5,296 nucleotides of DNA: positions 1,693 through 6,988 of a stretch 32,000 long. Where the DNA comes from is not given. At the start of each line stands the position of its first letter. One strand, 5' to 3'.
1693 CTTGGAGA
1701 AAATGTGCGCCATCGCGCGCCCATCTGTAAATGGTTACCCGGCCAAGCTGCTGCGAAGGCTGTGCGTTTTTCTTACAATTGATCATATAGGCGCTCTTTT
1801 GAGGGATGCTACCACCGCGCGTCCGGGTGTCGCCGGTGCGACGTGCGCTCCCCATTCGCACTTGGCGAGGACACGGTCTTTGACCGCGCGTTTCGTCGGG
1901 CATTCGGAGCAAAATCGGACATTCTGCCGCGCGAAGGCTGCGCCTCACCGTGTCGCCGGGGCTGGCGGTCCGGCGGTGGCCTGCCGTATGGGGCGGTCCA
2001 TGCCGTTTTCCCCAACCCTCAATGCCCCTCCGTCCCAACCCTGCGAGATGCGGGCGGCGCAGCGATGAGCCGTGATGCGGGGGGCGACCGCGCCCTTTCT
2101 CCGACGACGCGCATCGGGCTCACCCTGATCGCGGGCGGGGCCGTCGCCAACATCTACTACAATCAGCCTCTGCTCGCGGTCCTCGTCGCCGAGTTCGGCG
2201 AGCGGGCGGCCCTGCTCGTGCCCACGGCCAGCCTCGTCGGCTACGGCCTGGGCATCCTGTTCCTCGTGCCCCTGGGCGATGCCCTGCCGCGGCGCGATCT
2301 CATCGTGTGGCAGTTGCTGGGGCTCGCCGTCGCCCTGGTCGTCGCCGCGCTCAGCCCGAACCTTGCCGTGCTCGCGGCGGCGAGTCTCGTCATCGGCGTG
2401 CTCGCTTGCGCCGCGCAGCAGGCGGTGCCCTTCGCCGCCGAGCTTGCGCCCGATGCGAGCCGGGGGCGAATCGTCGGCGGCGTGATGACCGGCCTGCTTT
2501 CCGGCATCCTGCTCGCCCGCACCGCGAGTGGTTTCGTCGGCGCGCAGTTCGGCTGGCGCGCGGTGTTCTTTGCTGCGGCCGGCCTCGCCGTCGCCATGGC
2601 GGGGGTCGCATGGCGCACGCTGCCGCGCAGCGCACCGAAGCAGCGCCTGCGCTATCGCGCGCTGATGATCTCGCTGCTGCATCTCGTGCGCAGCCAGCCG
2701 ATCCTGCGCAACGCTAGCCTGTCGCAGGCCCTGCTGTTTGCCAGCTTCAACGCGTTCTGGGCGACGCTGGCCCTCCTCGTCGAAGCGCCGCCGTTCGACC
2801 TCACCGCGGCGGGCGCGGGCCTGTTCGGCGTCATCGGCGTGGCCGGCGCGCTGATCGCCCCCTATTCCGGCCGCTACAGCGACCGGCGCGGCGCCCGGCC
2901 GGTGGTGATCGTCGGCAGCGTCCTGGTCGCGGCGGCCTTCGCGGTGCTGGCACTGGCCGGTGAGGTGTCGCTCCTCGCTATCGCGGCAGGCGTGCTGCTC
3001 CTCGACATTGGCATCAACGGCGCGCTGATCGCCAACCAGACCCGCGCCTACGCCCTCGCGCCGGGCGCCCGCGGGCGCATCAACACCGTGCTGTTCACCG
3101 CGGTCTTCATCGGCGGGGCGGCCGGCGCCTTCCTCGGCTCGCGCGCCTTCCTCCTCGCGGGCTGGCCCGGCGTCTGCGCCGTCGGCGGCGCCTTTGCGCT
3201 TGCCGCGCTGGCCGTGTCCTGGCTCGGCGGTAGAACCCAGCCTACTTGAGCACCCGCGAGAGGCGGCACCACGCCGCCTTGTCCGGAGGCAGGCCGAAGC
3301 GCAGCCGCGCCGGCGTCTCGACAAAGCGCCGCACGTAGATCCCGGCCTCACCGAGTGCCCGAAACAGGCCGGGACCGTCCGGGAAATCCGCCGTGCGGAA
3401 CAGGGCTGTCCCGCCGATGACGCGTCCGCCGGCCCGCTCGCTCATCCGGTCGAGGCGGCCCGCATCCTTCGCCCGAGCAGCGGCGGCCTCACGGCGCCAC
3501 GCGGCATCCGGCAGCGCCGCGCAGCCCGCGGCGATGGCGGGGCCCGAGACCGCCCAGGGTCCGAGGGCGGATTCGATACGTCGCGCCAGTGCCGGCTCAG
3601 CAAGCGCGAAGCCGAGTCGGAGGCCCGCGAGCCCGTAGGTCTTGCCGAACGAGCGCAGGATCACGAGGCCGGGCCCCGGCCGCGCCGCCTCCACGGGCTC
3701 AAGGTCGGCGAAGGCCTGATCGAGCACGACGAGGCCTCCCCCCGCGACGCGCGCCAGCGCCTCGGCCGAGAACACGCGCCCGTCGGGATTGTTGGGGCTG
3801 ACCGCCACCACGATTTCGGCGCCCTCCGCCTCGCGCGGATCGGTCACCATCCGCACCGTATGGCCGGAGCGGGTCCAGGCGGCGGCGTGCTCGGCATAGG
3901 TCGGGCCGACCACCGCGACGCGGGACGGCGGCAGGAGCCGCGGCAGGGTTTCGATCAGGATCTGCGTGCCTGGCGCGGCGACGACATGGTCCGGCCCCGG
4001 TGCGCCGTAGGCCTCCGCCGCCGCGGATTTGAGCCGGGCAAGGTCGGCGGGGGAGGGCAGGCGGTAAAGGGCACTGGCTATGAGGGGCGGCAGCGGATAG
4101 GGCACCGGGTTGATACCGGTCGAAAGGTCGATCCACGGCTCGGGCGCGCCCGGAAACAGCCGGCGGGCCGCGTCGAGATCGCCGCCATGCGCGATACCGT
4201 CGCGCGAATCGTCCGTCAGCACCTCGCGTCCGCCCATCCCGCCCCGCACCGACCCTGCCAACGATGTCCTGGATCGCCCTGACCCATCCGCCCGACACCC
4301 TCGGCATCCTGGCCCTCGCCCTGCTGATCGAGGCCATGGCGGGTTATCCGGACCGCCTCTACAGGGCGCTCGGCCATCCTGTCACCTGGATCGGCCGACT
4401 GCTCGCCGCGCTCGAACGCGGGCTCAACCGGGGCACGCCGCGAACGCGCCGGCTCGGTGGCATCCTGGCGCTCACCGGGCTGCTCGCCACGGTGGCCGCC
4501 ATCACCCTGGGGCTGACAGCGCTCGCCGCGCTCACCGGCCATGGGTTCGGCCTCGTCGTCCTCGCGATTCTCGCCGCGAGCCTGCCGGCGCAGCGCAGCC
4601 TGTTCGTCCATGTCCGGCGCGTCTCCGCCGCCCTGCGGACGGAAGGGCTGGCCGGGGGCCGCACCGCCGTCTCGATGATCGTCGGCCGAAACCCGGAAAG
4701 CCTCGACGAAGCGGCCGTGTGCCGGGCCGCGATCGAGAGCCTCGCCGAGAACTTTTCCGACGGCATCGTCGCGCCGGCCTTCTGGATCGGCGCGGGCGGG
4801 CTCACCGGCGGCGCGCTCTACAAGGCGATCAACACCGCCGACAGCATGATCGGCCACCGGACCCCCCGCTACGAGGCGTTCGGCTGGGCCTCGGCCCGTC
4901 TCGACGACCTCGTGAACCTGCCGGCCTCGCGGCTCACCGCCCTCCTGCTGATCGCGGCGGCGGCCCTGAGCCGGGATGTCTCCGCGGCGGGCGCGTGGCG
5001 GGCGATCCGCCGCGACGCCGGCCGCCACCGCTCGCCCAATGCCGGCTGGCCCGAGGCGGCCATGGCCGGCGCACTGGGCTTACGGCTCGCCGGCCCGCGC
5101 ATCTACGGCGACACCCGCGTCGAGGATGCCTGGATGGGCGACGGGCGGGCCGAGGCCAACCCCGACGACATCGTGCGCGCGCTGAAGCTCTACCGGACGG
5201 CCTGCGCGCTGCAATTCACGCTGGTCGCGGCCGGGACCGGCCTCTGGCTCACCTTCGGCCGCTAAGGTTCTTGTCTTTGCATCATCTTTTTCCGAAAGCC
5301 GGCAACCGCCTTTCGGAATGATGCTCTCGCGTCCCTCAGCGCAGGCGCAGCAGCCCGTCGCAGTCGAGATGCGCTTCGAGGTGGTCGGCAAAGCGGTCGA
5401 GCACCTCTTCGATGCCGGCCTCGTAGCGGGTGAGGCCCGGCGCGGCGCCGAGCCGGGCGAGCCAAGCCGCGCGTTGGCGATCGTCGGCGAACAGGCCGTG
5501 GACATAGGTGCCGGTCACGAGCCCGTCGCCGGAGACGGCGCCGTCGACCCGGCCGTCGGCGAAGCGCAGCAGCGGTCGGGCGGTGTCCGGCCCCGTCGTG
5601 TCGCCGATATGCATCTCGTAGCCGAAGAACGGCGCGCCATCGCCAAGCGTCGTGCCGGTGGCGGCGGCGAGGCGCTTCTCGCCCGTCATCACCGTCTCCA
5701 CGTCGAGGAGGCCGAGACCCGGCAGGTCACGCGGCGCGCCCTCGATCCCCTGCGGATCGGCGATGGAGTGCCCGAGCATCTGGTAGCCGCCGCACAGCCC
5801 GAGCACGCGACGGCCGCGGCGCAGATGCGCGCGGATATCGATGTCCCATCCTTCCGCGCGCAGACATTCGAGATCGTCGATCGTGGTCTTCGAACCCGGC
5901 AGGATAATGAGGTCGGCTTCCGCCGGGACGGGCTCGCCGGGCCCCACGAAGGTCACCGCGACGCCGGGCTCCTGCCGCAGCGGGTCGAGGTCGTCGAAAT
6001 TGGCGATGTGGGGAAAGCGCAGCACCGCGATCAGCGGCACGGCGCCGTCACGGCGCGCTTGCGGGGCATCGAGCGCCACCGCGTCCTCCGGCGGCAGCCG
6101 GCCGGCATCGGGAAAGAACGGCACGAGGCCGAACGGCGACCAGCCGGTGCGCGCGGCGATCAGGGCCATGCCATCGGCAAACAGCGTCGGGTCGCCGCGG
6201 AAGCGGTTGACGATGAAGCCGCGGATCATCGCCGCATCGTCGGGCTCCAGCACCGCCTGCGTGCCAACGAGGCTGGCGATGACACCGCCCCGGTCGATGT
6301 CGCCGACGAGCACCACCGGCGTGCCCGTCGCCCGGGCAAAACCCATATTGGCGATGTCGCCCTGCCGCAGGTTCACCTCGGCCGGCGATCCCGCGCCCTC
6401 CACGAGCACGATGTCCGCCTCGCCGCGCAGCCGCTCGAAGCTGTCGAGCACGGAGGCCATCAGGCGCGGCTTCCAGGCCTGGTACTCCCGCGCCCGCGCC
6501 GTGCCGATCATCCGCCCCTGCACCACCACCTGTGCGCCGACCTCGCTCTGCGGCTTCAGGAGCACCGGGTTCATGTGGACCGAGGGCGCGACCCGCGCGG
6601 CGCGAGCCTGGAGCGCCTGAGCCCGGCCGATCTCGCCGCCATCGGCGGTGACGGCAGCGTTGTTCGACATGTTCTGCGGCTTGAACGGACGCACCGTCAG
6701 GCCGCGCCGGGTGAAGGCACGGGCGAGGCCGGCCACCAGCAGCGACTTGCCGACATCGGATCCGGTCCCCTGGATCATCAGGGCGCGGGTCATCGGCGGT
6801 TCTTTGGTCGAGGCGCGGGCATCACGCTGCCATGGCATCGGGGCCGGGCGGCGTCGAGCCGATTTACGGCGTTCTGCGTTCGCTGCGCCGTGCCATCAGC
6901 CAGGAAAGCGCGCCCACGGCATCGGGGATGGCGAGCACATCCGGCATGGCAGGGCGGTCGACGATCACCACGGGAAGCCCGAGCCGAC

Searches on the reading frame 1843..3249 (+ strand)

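Call 110: search_protein_families(library=pfam, proteins=[window:1843-3249:+], max_evalue=0.001)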
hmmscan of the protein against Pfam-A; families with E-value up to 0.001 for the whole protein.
window:1843-3249:+ (468 aa): 1 family
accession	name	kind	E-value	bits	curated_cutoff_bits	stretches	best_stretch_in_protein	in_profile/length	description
PF07690.21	MFS_1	-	4.2e-35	121.7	33.4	2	95-429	3-347/347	Major Facilitator Superfamily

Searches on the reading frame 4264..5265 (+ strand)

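Call 110: search_protein_families(library=pfam, proteins=[window:4264-5265:+], max_evalue=0.001)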
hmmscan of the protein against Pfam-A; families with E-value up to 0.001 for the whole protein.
window:4264-5265:+ (333 aa): 1 family
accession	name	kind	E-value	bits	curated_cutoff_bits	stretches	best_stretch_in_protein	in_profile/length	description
PF03186.18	CobD_Cbib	-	4.5e-93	312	34.4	1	16-310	1-282/282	CobD/Cbib protein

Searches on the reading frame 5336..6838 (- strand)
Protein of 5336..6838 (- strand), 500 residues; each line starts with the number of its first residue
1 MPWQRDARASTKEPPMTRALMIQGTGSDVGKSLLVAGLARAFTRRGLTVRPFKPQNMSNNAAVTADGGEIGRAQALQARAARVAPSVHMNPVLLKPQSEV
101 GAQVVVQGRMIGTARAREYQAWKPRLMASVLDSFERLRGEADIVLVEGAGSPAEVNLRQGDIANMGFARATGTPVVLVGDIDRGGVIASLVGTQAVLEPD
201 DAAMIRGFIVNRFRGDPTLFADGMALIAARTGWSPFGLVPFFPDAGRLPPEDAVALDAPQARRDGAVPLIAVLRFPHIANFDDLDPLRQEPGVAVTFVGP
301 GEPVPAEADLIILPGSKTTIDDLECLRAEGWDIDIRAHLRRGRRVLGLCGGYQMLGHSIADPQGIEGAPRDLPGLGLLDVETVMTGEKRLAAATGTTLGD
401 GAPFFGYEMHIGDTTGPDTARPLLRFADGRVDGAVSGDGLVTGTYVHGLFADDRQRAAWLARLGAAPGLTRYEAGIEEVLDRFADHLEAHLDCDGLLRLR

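Call 110: search_protein_families(library=pfam, proteins=[window:5336-6838:-], max_evalue=0.001)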
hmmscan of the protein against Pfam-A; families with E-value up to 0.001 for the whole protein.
window:5336-6838:- (500 aa): 3 families
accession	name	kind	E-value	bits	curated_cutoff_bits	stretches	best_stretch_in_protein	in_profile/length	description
PF07685.20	GATase_3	-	4.4e-57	193.3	27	1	270-453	2-194/196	CobB/CobQ-like glutamine amidotransferase domain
PF01656.29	CbiA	-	6.6e-20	71.8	25.4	1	20-247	1-117/125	CobQ/CobB/MinD/ParA nucleotide binding domain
PF13500.12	AAA_26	-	1.5e-15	58.1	27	1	18-244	1-193/198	AAA domain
